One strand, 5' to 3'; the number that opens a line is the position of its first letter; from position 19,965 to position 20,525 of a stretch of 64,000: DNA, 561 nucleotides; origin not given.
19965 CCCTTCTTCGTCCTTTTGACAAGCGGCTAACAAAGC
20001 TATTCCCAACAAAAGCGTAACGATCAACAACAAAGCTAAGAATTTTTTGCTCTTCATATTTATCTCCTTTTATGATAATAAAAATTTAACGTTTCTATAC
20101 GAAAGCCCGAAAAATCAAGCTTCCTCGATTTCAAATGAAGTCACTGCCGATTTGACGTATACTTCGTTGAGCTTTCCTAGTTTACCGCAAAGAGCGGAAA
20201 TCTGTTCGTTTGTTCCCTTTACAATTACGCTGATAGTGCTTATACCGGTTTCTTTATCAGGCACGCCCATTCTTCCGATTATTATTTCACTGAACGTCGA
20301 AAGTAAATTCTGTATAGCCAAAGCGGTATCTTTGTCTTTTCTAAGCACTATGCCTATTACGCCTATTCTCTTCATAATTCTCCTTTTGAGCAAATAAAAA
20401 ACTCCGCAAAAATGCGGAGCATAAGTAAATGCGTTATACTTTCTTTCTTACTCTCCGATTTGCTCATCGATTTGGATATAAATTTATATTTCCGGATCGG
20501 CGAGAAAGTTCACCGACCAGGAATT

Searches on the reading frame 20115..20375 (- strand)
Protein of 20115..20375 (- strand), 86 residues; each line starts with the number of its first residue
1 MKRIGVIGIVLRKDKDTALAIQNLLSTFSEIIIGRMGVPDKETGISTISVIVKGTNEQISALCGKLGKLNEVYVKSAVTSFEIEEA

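Call 6: search_protein_families(library=pfam, proteins=[window:20115-20375:-])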
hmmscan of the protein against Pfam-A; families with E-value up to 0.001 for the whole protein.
window:20115-20375:- (86 aa): 1 family
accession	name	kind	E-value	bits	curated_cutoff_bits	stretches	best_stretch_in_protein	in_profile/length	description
PF21699.3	TM1266-like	-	5.2e-26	90.8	27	1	3-76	1-74/74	Iron-only hydrogenase system regulator, putative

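Call 7: search_protein_families(library=ncbifam, proteins=[window:20115-20375:-])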
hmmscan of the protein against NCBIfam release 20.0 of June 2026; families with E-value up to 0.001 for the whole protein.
window:20115-20375:- (86 aa): 2 families
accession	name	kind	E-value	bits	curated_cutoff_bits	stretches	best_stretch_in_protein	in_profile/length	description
TIGR03959.1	hyd_TM1266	equivalog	1.6e-26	91.9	60.8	1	3-78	1-75/76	TM1266 family iron-only hydrogenase system putative regulator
NF052672.1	CPF_0552_fam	subfamily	1.2e-05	25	85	1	6-76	3-77/80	CPF_0552 family protein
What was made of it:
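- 20115..20385 (-): SD AAGGAG (20385-20380) and the first regulated gene, a TM1266-like stand-alone ACT/NikR_C-fold protein (ATG 20375, 86 aa). Pfam PF21699 matches at 5.2e-26 and TIGR03959 scores 91.9 bits against a cut-off of 60.8 (calls 6, 7).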

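Call 9: find_homologous_proteins(query=window:20115-20375:-)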
Query window:20115-20375:- (86 aa): 207 proteins with E <= 0.001 among 209 candidates; the best 120 are listed.
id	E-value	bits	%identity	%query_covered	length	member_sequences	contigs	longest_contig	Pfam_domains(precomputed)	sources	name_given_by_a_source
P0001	3.5e-42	159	93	99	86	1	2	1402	PF21699.4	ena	-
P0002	3.4e-41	156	91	99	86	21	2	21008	PF21699.4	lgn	-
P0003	1.4e-40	154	92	99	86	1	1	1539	PF21699.4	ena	-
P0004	2.1e-40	154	89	98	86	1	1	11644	PF21699.4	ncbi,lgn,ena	-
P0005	3.3e-40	153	89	98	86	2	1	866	PF21699.4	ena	-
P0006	6.1e-40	152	90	98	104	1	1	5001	PF21699.4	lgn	-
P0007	6.8e-40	152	89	98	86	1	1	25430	PF21699.4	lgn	-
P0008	7.6e-40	152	89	98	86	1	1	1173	PF21699.4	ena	-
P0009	1.0e-39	151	89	99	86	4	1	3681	PF21699.4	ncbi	-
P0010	3.1e-39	150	89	98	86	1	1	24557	PF21699.4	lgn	-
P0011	3.2e-39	150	89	99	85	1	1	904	PF21699.4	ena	-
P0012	3.8e-38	146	90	98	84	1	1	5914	PF21699.4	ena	-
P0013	1.1e-37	145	87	99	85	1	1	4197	PF21699.4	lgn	-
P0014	1.3e-37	145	86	99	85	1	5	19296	PF21699.4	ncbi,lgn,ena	-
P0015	1.9e-37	144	85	99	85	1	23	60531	PF21699.4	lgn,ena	-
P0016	2.4e-37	144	87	97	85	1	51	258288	PF21699.4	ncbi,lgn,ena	-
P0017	3.1e-37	144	86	99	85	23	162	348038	PF21699.4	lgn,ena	-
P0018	4.5e-37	143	86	97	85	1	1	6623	PF21699.4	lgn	-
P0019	5.3e-37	143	87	99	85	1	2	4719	PF21699.4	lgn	-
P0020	6.0e-37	143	87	98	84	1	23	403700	PF21699.4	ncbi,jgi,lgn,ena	-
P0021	6.1e-37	143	86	97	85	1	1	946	PF21699.4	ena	-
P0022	7.4e-37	142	85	99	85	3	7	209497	PF21699.4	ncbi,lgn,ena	-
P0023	3.7e-36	140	90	90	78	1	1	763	PF21699.4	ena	-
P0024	6.1e-36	139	82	98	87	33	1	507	PF21699.4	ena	-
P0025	2.1e-35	138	81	98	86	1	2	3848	PF21699.4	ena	-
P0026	2.3e-34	134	80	98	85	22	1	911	PF21699.4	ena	-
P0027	2.7e-34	134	79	98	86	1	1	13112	PF21699.4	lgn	-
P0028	3.1e-34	134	82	97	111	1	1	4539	PF21699.4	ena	-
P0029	4.1e-34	134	80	98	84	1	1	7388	PF21699.4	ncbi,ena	-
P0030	5.0e-34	133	80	98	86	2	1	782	PF21699.4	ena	-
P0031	1.0e-33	132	77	98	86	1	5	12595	PF21699.4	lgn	-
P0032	3.3e-33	131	77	98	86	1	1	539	PF21699.4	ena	-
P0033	4.0e-33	131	80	97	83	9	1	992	PF21699.4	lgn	-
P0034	7.3e-33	130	77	98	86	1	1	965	PF21699.4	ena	-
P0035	2.2e-31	125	76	93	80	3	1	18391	PF21699.4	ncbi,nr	ncbi:MAG: CopG family transcriptional regulator [Clostridia bacterium]|nr:CopG family transcriptiona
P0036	9.3e-30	120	74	98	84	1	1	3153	PF21699.4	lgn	-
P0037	4.7e-29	118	67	99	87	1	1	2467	PF21699.4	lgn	-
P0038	9.2e-29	117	75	97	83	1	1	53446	PF21699.4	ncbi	ncbi:MAG: TM1266 family iron-only hydrogenase system putative regulator [Christensenellales bacteriu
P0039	9.4e-29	117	73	98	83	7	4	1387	PF21699.4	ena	-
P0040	1.2e-28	116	71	98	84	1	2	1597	PF21699.4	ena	-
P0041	1.3e-28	116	71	98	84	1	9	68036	PF21699.4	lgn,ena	-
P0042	2.8e-28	115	70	98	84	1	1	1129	PF08753.18,PF21699.4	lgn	-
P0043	4.4e-28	115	67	97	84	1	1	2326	PF21699.4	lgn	-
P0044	4.7e-28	114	73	97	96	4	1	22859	PF21699.4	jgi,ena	jgi:putative iron-only hydrogenase system regulator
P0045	1.2e-27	113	73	97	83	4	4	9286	PF21699.4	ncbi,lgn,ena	-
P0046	1.6e-27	113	70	98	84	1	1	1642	PF21699.4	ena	-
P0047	2.8e-27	112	84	79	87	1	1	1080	PF21699.4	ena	-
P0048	3.1e-27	112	65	99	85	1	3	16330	PF21699.4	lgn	-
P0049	3.6e-27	112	65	99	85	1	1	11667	PF21699.4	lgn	-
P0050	3.7e-27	112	70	98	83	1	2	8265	PF21699.4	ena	-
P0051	3.9e-27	111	65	99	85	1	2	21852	PF21699.4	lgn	-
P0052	5.6e-27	111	70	97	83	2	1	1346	PF21699.4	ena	-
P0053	6.3e-27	111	66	99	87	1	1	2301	PF08753.18,PF21699.4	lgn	-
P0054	1.1e-26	110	68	98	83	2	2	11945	PF21699.4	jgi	-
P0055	1.1e-26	110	68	98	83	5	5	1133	PF21699.4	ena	-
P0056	1.1e-26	110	67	98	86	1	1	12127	PF21699.4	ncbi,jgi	jgi:putative iron-only hydrogenase system regulator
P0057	1.2e-26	110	71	97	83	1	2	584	PF21699.4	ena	-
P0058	1.8e-26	109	72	97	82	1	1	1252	PF21699.4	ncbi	-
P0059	2.2e-26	109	70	95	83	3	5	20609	PF21699.4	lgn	-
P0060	3.5e-26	108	67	97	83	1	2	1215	PF21699.4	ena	-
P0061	4.6e-26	108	66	99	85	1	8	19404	PF21699.4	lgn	-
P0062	5.7e-26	108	66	99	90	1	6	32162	PF21699.4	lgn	-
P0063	6.7e-26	108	69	98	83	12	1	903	PF21699.4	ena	-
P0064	7.0e-26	108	68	99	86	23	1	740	PF21699.4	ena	-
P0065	7.6e-26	107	70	98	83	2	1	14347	PF21699.4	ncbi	-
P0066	1.9e-25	106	69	99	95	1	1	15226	PF21699.4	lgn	-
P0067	2.6e-25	106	70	100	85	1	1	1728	PF21699.4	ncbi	-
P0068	2.9e-25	106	66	97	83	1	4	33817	PF21699.4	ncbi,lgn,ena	-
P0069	4.3e-25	105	67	99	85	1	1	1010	PF21699.4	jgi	jgi:putative iron-only hydrogenase system regulator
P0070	5.2e-25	105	61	99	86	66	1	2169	PF21699.4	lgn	-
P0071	9.1e-25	104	72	97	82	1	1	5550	PF21699.4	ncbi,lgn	-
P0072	1.2e-24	104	65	98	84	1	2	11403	PF21699.4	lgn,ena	-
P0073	1.5e-24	103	72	97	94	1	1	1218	PF21699.4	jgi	jgi:putative iron-only hydrogenase system regulator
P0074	2.7e-24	102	66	99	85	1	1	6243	PF21699.4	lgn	-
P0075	3.4e-24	102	65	98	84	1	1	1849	PF21699.4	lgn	-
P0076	3.8e-24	102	63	97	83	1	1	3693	PF21699.4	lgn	-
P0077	4.3e-24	102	62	99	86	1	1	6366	PF21699.4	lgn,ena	-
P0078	4.8e-24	102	64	99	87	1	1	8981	PF21699.4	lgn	-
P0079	7.3e-24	101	66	97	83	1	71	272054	PF21699.4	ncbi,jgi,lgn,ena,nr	ncbi:MAG: CopG family transcriptional regulator [Clostridiales bacterium]|jgi:putative iron-only hyd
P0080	7.9e-24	101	61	97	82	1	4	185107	PF21699.4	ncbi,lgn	-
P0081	1.5e-23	100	64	99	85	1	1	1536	PF21699.4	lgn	-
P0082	1.7e-23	100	64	99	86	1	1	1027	PF21699.4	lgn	-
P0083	2.0e-23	100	63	97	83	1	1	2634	PF21699.4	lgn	-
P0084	2.2e-23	100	64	98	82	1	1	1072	PF21699.4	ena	-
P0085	2.7e-23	99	64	99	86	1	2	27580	PF08753.18,PF21699.4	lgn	-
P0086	2.7e-23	99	61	99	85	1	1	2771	PF21699.4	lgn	-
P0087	3.1e-23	99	63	95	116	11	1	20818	PF21699.4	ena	-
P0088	4.7e-23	99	66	97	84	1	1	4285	PF21699.4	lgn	-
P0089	4.9e-23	98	61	98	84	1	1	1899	PF21699.4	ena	-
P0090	5.5e-23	98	63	97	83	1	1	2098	PF21699.4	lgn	-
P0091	5.5e-23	98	58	97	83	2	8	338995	PF21699.4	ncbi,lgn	-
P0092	5.8e-23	98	61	99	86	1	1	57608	PF21699.4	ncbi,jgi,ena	ncbi:MAG: TM1266 family iron-only hydrogenase system putative regulator [Clostridia bacterium]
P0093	6.8e-23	98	59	97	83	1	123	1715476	PF21699.4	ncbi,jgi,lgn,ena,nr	ncbi:MAG: TM1266 family iron-only hydrogenase system putative regulator [Christensenellales bacteriu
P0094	9.3e-23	98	62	98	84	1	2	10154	PF21699.4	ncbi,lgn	-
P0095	9.4e-23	98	62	97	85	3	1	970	PF21699.4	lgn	-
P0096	1.8e-22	97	67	98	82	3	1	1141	PF21699.4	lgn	-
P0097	1.9e-22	97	61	97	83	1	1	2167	PF21699.4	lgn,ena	-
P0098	2.0e-22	97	68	95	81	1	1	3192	PF21699.4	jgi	-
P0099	2.4e-22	96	62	98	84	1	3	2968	PF21699.4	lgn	-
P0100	2.7e-22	96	65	98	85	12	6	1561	PF21699.4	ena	-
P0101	3.3e-22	96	60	97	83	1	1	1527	PF21699.4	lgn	-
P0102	3.6e-22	96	78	73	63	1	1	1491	PF21699.4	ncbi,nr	ncbi:MAG: CopG family transcriptional regulator, partial [Clostridia bacterium]|nr:CopG family trans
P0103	3.7e-22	96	75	76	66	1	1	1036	PF21699.4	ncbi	ncbi:MAG: CopG family transcriptional regulator, partial [Clostridia bacterium]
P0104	5.0e-22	95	65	98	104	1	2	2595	PF21699.4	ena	-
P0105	7.5e-22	95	64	97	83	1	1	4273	PF21699.4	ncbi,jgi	jgi:putative iron-only hydrogenase system regulator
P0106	8.4e-22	95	60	99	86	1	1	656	PF21699.4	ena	-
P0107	8.5e-22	95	65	98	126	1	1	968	PF21699.4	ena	-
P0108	8.9e-22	94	62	95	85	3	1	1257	PF21699.4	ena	-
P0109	1.1e-21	94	57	97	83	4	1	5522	PF21699.4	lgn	-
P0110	1.6e-21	94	58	98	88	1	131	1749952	PF21699.4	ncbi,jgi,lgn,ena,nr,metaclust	ncbi:MAG: CopG family transcriptional regulator [Bacillota bacterium]|jgi:putative iron-only hydroge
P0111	1.6e-21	94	65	98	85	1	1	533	PF21699.4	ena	-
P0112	2.1e-21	93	57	97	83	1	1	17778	PF21699.4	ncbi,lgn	-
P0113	2.1e-21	93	59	99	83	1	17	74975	PF21699.4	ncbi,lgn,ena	-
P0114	2.8e-21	93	63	98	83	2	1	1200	PF21699.4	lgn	-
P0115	2.9e-21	93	59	99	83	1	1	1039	PF21699.4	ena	-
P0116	2.9e-21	93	59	99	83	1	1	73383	PF21699.4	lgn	-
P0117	3.0e-21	93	59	99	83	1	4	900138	PF21699.4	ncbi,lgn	-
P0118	3.3e-21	93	59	99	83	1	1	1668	PF21699.4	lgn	-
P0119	4.2e-21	92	62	99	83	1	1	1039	PF21699.4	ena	-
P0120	6.0e-21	92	58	97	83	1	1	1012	PF21699.4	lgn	-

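Call 11: find_related_loci(query=A1, collection=genome_contigs, flank=4000)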
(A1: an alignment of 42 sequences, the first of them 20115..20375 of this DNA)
Query A1 (86 aa) in genome_contigs; peptide patterns used: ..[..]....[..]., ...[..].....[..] (x = any residue, [..] = any of these).
599 stretches matched a pattern (row limit reached: there are more); 585 encode a relative of the query (tblastn E <= 1e-3); the best 80 are kept; 80 distinct loci.
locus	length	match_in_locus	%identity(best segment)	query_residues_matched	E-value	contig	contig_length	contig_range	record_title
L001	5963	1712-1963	92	1-84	5e-48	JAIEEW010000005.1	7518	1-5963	MAG: Clostridia bacterium isolate SC0393_S7_9 SC0393_S7_9_contig_5, whole genome shotgun sequence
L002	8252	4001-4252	90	1-84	8e-48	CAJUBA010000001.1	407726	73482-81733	MAG TPA_asm: uncultured Christensenella sp. isolate MGBC118395 genome assembly, contig: MGBC118395.1, whole genome shotg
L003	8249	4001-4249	87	1-83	1e-44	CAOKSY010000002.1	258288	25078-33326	MAG TPA_asm: uncultured Clostridia bacterium isolate SRR15604549_bin.11_metawrap_v1.3_MAG genome assembly, contig: NODE.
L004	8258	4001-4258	86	1-86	2e-44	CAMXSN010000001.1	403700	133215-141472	MAG TPA_asm: uncultured Clostridia bacterium isolate SRR14920976_bin.7_metawrap_v1.3_MAG genome assembly, contig: NODE.3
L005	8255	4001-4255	85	1-85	4e-44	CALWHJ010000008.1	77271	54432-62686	MAG: uncultured Christensenellaceae bacterium isolate BRZ_DR__bin29 genome assembly, contig: BRZ_DR__NODE_399_length_772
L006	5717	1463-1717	82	1-85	1e-43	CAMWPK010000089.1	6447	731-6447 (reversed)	MAG TPA_asm: uncultured Clostridia bacterium isolate SRR14411350_bin.9_metawrap_v1.3_MAG genome assembly, contig: NODE.7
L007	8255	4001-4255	82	1-85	1e-43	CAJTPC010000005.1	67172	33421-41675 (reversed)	MAG TPA_asm: uncultured Christensenella sp. isolate MGBC107029 genome assembly, contig: MGBC107029.5, whole genome shotg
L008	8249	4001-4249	87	1-83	1e-43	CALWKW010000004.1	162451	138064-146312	MAG: uncultured Christensenellaceae bacterium isolate BRZ_MM__bin39 genome assembly, contig: BRZ_MM__NODE_93_length_1624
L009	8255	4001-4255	87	1-85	2e-43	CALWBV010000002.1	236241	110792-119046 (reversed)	MAG: uncultured Christensenellaceae bacterium isolate BRZ_KS__bin91 genome assembly, contig: BRZ_KS__NODE_20_length_2362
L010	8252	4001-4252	82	1-84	4e-43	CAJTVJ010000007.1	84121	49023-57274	MAG TPA_asm: uncultured Christensenella sp. isolate MGBC114095 genome assembly, contig: MGBC114095.7, whole genome shotg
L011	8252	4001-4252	81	1-84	9e-42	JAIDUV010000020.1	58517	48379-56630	MAG: Clostridia bacterium isolate SC0369_comb_17 SC0369_comb_17_contig_20, whole genome shotgun sequence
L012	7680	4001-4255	80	1-85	1e-41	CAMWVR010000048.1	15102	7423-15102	MAG TPA_asm: uncultured Clostridia bacterium isolate SRR14411288_bin.13_metawrap_v1.3_MAG genome assembly, contig: NODE.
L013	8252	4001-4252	95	1-84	2e-47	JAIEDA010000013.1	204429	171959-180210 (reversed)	MAG: Clostridia bacterium isolate SC0386_comb_6 SC0386_comb_6_contig_13, whole genome shotgun sequence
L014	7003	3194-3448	73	1-85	4e-36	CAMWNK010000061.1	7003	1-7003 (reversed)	MAG TPA_asm: uncultured Clostridia bacterium isolate SRR14411246_bin.13_metawrap_v1.3_MAG genome assembly, contig: NODE.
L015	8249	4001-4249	75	1-83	2e-35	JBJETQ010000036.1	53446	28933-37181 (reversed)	MAG: Christensenellales bacterium isolate PUUB17_bin.006 NODE_449_length_53446_cov_7.485157, whole genome shotgun sequen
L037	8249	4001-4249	59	1-83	9e-29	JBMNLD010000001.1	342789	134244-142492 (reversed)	MAG: Christensenellales bacterium isolate SBF912LR0HQ0021 contig_31026, whole genome shotgun sequence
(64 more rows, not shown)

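Call 30: search_solved_structures(query=window:20115-20375:-, max_evalue=1)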
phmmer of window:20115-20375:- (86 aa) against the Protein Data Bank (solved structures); distinct sequences matched with E-value up to 1: 2.
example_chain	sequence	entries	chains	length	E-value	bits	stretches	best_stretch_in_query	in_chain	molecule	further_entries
2nzc_A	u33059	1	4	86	6.2e-09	39.4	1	2-76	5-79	Hypothetical protein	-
6u9h_F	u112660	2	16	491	0.79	13.7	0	41-78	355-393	Acetolactate synthase small subunit 2, chloroplastic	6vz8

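Call 44: search_solved_structures(query=A1, max_evalue=1, show_alignments=2)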
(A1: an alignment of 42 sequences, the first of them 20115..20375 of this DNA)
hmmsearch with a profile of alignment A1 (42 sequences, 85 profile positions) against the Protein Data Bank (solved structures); distinct sequences matched with E-value up to 1: 8.
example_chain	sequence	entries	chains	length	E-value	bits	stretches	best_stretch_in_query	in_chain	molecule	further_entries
2nzc_A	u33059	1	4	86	1.9e-14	56.7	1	2-76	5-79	Hypothetical protein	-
5mfb_A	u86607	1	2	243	0.00056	23.2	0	42-62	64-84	YIII(Dq)4CqI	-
5mfi_A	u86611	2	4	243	0.0023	21.2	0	43-62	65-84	YIII(Dq.V2)4CqI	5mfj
4d4e_A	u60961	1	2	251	0.013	18.7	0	42-62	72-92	ARMADILLO REPEAT PROTEIN ARM00016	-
4d49_A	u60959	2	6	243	0.025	17.9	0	43-62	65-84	ARMADILLO REPEAT PROTEIN ARM00027 | YIII(Dq.V1)4CPAF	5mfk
2bj1_A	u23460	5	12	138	0.081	16.2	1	5-73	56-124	NICKEL RESPONSIVE REGULATOR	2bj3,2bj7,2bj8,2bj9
26di_A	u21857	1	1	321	0.59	13.5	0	28-53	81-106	NAD(P)H dependent protein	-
6l4c_A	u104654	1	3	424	0.69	13.3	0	23-55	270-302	48-kDa glycoprotein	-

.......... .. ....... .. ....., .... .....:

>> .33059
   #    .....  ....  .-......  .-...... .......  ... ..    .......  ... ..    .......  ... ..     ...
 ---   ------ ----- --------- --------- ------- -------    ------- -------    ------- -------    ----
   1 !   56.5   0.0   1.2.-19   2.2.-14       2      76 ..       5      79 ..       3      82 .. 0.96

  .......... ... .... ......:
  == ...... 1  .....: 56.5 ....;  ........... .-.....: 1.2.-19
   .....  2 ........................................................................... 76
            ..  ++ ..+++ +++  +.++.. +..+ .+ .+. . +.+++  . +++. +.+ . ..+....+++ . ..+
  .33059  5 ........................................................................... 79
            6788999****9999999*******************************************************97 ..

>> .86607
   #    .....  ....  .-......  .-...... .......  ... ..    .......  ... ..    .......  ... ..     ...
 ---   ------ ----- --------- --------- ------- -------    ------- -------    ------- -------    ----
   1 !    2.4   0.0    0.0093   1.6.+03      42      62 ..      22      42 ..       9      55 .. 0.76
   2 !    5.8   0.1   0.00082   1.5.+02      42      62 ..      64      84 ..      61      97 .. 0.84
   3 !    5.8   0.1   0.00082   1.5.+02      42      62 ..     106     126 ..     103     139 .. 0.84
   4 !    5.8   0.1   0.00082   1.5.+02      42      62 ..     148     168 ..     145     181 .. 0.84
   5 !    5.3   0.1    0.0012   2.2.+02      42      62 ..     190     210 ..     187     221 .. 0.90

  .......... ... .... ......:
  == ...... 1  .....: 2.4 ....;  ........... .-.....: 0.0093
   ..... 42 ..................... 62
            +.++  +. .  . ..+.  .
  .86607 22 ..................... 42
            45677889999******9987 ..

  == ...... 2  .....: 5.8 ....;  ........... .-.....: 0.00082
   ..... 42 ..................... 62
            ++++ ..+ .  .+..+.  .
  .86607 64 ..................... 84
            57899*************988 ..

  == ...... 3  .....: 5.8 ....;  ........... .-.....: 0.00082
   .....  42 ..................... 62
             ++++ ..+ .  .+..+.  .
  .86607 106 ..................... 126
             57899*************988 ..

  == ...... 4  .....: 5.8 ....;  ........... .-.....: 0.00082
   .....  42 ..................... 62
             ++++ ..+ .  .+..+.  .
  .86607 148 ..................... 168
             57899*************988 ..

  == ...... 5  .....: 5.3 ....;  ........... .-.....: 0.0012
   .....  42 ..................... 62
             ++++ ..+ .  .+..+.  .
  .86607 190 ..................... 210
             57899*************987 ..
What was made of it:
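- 20115..20385 (-): PDB 2nzc matches at 1.9e-14 (call 44).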

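Call 53: search_protein_families(library=pfam, proteins=[L037:4252-4800:+], max_evalue=10)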
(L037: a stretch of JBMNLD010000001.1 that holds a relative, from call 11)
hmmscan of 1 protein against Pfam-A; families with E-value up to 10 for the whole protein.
L037:4252-4800:+ (182 aa): 2 families
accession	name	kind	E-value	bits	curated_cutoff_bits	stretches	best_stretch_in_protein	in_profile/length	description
PF12822.12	ECF_trnsprt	-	0.00012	22.6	30.7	1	8-169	2-163/169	ECF transporter, substrate-specific component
PF25258.1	DUF7859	-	0.062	13.7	27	1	25-50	4-29/49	Family of unknown function (DUF7859)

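Call 54: search_protein_families(library=ncbifam, proteins=[L037:4252-4800:+], max_evalue=10)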
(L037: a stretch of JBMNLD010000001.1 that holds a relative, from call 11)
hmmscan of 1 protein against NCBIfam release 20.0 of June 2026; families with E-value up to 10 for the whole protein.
L037:4252-4800:+ (182 aa): 2 families
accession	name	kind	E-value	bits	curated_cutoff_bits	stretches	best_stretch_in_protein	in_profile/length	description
NF033899.1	T4SS_pilin_TrwL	exception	0.58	10.6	100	1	81-125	53-97/103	VirB2 family type IV secretion system major pilin TrwL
NF033836.1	polymyxin_MCR9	exception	1.8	7.1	1240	1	76-160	43-127/539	MCR-9 family phosphoethanolamine--lipid A transferase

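Call 55: find_homologous_proteins(query=L037:4252-4800:+, max_evalue=0.01)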
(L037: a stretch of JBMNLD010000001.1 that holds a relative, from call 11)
Query L037:4252-4800:+ (182 aa): 6 proteins with E <= 0.01 among 1006 candidates.
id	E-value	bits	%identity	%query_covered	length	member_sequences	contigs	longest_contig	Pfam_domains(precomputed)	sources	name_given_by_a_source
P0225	3.7e-104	364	100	100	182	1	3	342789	-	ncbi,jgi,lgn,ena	ncbi:MAG: hypothetical protein ACOX3U_00660 [Christensenellales bacterium]|jgi:uncharacterized membr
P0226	3.4e-62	227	64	99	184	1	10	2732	PF12822.13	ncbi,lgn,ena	-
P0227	2.6e-61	224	64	98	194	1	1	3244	PF12822.13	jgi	-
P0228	3.3e-59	218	60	99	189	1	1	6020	PF12822.13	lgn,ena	-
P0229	1.3e-56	209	61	98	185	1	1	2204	PF12822.13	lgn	-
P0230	3.2e-6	45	29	96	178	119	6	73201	-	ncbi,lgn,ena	-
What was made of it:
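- Tried and rejected: It matches only the generic PF12822, and only 5 close homologues exist (calls 53-55).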

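Call 56: find_encoding_contigs(protein=P0228, flank=3000, max_places=3)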
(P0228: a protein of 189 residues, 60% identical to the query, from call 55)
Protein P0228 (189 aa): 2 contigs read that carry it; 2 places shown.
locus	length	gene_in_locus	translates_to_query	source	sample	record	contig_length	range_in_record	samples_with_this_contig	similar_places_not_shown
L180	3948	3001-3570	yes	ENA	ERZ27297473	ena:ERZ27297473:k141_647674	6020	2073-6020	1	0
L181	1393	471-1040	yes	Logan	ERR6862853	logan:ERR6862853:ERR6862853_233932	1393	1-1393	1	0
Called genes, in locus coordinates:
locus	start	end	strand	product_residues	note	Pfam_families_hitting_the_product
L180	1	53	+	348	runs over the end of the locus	PF00005:ABC_tran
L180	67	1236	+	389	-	PF00390:malic, PF03949:Malic_M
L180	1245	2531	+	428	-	PF03572:Peptidase_S41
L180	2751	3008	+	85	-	PF21699:TM1266-like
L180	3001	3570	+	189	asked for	PF12822:ECF_trnsprt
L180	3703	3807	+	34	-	-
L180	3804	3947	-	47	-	?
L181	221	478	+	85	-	PF21699:TM1266-like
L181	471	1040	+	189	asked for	PF12822:ECF_trnsprt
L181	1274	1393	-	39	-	?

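Call 57: find_encoding_contigs(protein=P0230, flank=3000, max_places=3)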
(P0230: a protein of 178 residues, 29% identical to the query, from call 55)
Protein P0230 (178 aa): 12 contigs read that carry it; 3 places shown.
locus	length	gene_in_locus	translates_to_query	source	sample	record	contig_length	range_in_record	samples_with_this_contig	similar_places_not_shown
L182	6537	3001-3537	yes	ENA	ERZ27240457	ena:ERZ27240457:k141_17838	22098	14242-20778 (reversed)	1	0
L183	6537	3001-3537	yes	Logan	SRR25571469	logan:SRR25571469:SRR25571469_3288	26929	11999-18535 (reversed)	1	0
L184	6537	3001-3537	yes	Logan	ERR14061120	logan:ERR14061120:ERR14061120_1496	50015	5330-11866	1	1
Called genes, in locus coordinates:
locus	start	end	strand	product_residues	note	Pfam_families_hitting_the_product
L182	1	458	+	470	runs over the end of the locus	PF00078:RVT_1, PF08388:GIIM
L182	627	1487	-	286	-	PF01965:DJ-1_PfpI, PF17124:ThiJ_like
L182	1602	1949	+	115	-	PF01638:HxlR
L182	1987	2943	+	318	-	PF00389:2-Hacid_dh, PF02826:2-Hacid_dh_C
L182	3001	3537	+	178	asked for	-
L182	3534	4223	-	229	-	PF01693:Cauli_VI, PF00075:RNase_H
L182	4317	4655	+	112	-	PF19647:Septknot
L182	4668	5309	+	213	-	PF12464:Mac, PF00132:Hexapep, PF14602:Hexapep_2 (weak)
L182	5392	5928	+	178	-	PF25084:LbH_EIF2B (faint), PF00132:Hexapep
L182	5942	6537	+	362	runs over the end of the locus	PF00465:Fe-ADH, PF13685:Fe-ADH_2, PF25137:ADH_Fe_C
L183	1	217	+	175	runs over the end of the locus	-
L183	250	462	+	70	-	-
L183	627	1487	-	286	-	PF01965:DJ-1_PfpI, PF17124:ThiJ_like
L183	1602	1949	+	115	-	PF01638:HxlR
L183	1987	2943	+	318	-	PF00389:2-Hacid_dh, PF02826:2-Hacid_dh_C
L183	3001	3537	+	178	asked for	-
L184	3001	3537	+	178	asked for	-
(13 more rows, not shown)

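Call 59: search_protein_families(library=pfam, alignment_id=A1, max_evalue=10)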
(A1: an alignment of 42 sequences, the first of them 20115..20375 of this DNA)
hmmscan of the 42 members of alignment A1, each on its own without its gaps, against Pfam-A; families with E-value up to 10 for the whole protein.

A. member 1, window:20115-20375:- (86 aa): 2 families
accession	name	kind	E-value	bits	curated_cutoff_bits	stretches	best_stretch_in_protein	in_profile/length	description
PF21699.3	TM1266-like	-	5.2e-26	90.8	27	1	3-76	1-74/74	Iron-only hydrogenase system regulator, putative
PF08753.17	NikR_C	-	0.027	15.1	22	1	4-72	1-69/77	NikR C terminal nickel binding domain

B. families by the number of members that match (of 42 scanned): 8 families
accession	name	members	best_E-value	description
PF21699.3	TM1266-like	42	1.2e-29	Iron-only hydrogenase system regulator, putative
PF08753.17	NikR_C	42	7.9e-06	NikR C terminal nickel binding domain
PF13710.12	ACT_5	4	0.081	ACT domain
PF22629.2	ACT_AHAS_ss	3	0.077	AHAS small subunit-like ACT domain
PF24637.1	RRM_DEAH11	1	0.0052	DEAH11 RRM domain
PF08827.16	DUF1805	1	0.036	Domain of unknown function (DUF1805)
PF03927.19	NapD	1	0.068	NapD protein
PF15219.11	TEX12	1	0.11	Testis-expressed 12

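Call 77: predict_structure(alignment_id=A1)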
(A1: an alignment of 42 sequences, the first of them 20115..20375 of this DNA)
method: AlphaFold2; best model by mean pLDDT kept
length: 86 residues; sequences in the alignment: 42
mean_pLDDT: 89.2   pTM: 0.77
mean pLDDT of the five models: 89.2, 88.6, 85.9, 84.7, 83.6
residues with pLDDT >= 90: 61; 70-90: 19; 50-70: 6; < 50: 0
segments of 3 or more residues with pLDDT < 50: none
pLDDT, mean of each block of 10 residues (from residue 1): 91 87 95 93 92 93 93 78 75
secondary structure, 60 per line:
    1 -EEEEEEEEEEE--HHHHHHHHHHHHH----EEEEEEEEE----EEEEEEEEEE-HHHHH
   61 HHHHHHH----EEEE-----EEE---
elements in order: E2-12 H15-27 E32-40 E45-54 H56-67 E72-75 E81-83
